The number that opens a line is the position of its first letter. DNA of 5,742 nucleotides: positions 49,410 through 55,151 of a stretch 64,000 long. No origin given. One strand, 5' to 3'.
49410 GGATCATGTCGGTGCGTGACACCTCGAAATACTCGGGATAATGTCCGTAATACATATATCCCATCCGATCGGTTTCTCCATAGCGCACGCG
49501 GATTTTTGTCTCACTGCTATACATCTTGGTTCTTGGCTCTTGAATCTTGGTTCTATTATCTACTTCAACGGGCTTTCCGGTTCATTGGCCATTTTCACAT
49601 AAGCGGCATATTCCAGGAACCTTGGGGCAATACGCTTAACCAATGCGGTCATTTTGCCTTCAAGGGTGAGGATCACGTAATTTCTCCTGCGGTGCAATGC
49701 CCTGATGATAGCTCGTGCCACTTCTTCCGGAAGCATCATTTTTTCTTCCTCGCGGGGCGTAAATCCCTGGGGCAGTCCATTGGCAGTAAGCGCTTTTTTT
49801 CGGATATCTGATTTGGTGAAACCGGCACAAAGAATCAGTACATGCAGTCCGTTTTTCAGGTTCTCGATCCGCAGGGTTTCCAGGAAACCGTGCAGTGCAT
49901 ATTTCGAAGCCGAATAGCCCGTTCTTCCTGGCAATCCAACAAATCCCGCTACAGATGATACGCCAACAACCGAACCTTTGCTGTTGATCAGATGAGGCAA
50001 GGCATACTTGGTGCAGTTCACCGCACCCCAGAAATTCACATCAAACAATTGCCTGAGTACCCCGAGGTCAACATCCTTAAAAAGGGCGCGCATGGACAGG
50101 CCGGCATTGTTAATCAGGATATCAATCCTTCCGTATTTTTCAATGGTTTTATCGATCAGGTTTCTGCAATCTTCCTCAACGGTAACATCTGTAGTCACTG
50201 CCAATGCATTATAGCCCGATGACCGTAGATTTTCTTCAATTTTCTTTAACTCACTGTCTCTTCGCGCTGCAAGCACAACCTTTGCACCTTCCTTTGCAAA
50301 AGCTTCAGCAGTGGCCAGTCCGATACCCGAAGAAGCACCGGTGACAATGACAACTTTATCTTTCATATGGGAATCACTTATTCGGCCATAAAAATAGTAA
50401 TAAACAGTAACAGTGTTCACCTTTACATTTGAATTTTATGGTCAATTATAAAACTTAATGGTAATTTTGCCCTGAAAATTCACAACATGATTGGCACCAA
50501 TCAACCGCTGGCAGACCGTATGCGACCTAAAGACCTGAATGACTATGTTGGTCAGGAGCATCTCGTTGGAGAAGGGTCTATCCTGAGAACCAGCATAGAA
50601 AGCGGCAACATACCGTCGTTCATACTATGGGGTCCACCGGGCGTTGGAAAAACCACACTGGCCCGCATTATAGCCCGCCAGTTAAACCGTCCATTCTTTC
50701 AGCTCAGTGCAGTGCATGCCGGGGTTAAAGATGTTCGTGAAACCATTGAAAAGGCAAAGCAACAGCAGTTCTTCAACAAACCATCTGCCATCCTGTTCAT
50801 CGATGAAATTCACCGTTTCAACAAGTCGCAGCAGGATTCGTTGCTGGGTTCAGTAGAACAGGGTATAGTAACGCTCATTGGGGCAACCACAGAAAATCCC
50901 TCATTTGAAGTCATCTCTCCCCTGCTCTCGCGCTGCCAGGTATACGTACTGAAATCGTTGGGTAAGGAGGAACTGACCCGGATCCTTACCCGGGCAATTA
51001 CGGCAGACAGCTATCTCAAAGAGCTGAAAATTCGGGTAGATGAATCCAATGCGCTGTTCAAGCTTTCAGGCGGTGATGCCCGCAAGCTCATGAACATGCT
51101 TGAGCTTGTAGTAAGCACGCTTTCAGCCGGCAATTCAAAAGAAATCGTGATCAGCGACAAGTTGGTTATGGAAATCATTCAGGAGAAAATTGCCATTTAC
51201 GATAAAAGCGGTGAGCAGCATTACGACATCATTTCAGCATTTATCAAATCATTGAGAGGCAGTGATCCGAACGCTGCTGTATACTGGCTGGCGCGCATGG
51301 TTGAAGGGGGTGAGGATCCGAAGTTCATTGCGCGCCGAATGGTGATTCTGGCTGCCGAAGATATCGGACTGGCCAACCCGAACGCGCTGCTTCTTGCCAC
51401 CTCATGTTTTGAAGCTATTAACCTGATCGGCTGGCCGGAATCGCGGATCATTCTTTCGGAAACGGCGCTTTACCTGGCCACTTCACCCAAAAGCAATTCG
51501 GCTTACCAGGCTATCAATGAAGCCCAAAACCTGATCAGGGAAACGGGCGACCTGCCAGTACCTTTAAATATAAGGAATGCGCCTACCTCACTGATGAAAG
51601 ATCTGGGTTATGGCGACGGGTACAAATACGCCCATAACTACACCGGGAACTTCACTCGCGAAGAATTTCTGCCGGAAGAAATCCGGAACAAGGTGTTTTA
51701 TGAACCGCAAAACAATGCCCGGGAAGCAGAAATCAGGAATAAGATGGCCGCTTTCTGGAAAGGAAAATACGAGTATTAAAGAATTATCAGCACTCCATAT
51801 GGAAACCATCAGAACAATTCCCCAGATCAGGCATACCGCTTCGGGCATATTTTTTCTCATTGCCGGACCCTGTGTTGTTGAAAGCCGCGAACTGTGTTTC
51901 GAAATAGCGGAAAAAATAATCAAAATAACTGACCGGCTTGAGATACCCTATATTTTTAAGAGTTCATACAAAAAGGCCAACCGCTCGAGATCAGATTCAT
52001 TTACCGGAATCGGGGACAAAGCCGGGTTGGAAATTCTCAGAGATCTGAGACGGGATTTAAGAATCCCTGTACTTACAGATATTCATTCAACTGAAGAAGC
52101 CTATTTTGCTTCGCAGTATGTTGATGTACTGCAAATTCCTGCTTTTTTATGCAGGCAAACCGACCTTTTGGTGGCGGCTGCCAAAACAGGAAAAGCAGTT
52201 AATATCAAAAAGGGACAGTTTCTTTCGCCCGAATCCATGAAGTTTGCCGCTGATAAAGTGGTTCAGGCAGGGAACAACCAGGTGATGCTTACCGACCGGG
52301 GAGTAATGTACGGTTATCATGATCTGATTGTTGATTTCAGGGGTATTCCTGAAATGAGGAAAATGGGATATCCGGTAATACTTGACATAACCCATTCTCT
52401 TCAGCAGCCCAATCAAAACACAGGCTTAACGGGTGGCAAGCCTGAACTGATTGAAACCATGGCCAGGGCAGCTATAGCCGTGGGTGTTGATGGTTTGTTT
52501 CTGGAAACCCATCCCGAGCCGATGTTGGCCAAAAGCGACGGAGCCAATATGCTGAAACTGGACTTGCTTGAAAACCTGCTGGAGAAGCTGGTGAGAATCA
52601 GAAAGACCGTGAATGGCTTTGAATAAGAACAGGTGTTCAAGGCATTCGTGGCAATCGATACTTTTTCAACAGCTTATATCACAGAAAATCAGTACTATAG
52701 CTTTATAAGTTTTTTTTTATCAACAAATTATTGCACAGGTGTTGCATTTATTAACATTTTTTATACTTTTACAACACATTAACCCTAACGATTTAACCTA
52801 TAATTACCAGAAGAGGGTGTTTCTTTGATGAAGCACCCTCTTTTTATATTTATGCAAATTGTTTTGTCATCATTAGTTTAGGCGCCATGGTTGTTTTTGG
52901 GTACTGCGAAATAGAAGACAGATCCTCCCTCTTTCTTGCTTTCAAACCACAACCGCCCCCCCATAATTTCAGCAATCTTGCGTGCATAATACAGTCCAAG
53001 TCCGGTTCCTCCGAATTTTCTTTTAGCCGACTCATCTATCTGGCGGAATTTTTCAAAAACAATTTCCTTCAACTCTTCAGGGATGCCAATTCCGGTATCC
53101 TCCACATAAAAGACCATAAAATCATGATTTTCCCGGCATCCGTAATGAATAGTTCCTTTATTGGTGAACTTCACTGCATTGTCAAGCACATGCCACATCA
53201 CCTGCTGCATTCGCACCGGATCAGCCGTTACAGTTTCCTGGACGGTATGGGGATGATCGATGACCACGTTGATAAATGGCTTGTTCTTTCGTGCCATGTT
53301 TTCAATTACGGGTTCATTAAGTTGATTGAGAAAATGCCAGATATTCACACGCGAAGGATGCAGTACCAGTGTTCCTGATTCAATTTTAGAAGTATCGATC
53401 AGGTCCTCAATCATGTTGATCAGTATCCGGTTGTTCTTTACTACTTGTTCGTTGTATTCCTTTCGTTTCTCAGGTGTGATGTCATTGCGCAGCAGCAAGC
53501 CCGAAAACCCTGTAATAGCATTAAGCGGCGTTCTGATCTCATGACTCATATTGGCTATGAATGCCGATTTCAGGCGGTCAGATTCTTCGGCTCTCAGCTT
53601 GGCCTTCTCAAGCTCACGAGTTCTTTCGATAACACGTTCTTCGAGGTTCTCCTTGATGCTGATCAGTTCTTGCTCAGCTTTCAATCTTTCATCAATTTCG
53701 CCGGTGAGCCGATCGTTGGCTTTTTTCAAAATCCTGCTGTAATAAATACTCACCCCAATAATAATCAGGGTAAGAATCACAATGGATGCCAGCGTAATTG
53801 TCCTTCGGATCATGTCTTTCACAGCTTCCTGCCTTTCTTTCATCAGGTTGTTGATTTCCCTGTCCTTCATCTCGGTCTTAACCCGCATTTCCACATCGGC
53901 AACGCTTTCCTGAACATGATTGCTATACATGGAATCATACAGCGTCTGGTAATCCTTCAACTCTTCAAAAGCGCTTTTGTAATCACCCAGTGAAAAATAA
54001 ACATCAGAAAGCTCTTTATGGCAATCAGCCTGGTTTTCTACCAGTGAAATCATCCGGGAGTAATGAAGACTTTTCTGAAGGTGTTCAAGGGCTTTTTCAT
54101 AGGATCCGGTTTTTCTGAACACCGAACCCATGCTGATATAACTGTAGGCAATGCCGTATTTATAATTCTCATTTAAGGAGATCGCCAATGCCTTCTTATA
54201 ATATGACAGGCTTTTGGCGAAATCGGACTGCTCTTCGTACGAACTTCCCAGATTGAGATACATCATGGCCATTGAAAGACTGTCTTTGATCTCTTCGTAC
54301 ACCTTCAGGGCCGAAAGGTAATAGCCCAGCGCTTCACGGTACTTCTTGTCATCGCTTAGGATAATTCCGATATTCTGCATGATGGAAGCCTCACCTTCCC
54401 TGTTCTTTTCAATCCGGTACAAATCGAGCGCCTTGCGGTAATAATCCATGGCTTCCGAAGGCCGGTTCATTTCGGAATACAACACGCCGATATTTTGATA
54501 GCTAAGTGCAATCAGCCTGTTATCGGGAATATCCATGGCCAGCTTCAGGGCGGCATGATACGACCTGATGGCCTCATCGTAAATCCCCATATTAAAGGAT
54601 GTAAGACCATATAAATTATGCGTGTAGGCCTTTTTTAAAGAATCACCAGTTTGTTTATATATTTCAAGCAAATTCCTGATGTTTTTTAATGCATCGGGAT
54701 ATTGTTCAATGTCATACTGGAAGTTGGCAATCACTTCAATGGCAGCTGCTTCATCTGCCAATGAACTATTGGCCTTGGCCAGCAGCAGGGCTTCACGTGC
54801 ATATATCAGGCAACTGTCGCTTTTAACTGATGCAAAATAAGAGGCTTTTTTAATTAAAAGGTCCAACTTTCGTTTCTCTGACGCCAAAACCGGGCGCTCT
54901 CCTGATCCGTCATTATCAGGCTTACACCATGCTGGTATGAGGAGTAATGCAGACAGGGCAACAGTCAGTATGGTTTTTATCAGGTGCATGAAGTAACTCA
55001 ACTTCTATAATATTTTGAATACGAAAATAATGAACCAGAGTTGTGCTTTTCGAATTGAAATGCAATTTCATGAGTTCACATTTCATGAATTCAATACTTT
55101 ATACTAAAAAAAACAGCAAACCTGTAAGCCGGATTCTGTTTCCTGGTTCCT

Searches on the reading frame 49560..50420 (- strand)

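Call 45: search_protein_families(library=pfam, proteins=[window:49560-50420:-], max_evalue=0.001)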
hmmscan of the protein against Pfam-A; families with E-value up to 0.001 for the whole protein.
window:49560-50420:- (286 aa): 4 families
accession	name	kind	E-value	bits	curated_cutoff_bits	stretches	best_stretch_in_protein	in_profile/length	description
PF00106.31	adh_short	-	2.3e-55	187.5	26.6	1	22-210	1-190/195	short chain dehydrogenase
PF13561.12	adh_short_C2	-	4.7e-39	134.8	27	1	28-240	1-215/236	Enoyl-(Acyl carrier protein) reductase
PF08659.16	KR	-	1.3e-17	64.7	22.6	1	24-188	3-168/180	KR domain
PF23441.1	SDR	-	1.9e-05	24.6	27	1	21-200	7-192/258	SDR-like rossmann domain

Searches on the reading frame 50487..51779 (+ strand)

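Call 82: search_protein_families(library=pfam, proteins=[window:50487-51779:+], max_evalue=0.0001)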
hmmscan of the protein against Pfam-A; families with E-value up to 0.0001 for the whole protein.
window:50487-51779:+ (430 aa): 12 families
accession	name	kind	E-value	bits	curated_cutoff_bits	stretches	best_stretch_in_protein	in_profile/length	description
PF12002.13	MgsA_C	-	4.3e-70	235.4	27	1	258-423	1-166/167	MgsA AAA+ ATPase C terminal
PF16193.11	AAA_assoc_2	-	1.1e-23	83.7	34.3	1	180-257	5-81/81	AAA C-terminal domain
PF00004.35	AAA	-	1.1e-20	74.8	21.2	1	46-155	2-128/131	ATPase family associated with various cellular activities (AAA)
PF05496.18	RuvB_N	-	6.4e-15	55.7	27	1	12-130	1-115/159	Holliday junction DNA helicase RuvB P-loop domain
PF07728.20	AAA_5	-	1.7e-08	35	22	1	45-130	2-97/139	AAA domain (dynein-related subfamily)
PF13191.12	AAA_16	-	1.9e-06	28.9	32.6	1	36-71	18-56/167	AAA ATPase domain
PF20720.3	nSTAND3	-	4.1e-06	27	27.2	1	46-96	21-70/155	Novel STAND NTPase 3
PF13173.12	AAA_14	-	4.2e-06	27.2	27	1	45-115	5-78/129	AAA domain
PF13401.12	AAA_22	-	1.3e-05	26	27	0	45-115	8-82/130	AAA domain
PF00158.32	Sigma54_activat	-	2.1e-05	24.7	20.2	0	94-138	88-132/168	Sigma-54 interaction domain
PF14532.12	Sigma54_activ_2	-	3.2e-05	24.6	25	1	37-125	17-95/138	Sigma-54 interaction domain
PF01078.27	Mg_chelatase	-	5.2e-05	23.2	20.3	0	44-71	24-51/207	Magnesium chelatase, subunit ChlI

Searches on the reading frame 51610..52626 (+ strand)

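Call 82: search_protein_families(library=pfam, proteins=[window:51610-52626:+], max_evalue=0.0001)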
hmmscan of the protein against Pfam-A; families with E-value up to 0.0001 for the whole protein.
window:51610-52626:+ (338 aa): 1 family
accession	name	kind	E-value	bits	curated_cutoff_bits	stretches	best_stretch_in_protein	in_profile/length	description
PF00793.26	DAHP_synth_1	-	6.8e-62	209.2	25.5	1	81-331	18-265/270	DAHP synthetase I family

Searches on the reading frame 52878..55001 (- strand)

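Call 82: search_protein_families(library=pfam, proteins=[window:52878-55001:-], max_evalue=0.0001)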
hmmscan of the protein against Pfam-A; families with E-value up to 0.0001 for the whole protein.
window:52878-55001:- (707 aa): 14 families
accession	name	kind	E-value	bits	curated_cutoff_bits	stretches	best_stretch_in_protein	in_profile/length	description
PF13424.12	TPR_12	-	2.6e-42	143.3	30.1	4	244-312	2-72/77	Tetratricopeptide repeat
PF02518.31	HATPase_c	-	7.3e-26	91.2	26.4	1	594-703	2-110/111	Histidine kinase-, DNA gyrase B-, and HSP90-like ATPase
PF00515.34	TPR_1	-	1.6e-24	85.1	27.8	1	165-195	1-31/34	Tetratricopeptide repeat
PF07719.23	TPR_2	-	6.3e-23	79.4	27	0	166-195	2-31/34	Tetratricopeptide repeat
PF13374.12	TPR_10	-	8e-20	70.6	27.5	1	165-196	2-33/42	Tetratricopeptide repeat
PF13176.12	TPR_7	-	1.5e-18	65.6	27.9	0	168-202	2-36/36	Tetratricopeptide repeat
PF00512.31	HisKA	-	1.9e-16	60.3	26.9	1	478-543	2-66/66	His Kinase A (phospho-acceptor) domain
PF13181.12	TPR_8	-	3.6e-15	55.2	25.7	1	167-195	3-31/34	Tetratricopeptide repeat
PF13432.12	TPR_16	-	1.5e-12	48.1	32.7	0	219-274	11-60/65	Tetratricopeptide repeat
PF17874.7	TPR_MalT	-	2.3e-10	40.7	45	1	223-374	58-211/336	MalT-like TPR region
PF13428.12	TPR_14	-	3.6e-09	36.8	23.5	0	172-195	8-31/44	Tetratricopeptide repeat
PF14938.12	SNAP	-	2.8e-08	34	25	1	132-228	81-178/282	Soluble NSF attachment protein, SNAP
PF13414.12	TPR_11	-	4.2e-06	26.8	26.8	0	292-312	1-21/42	TPR repeat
PF24885.1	TPR_NPHP3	-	8.1e-06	25.8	100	0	105-196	79-172/239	Nephrocystin-3 TPR domain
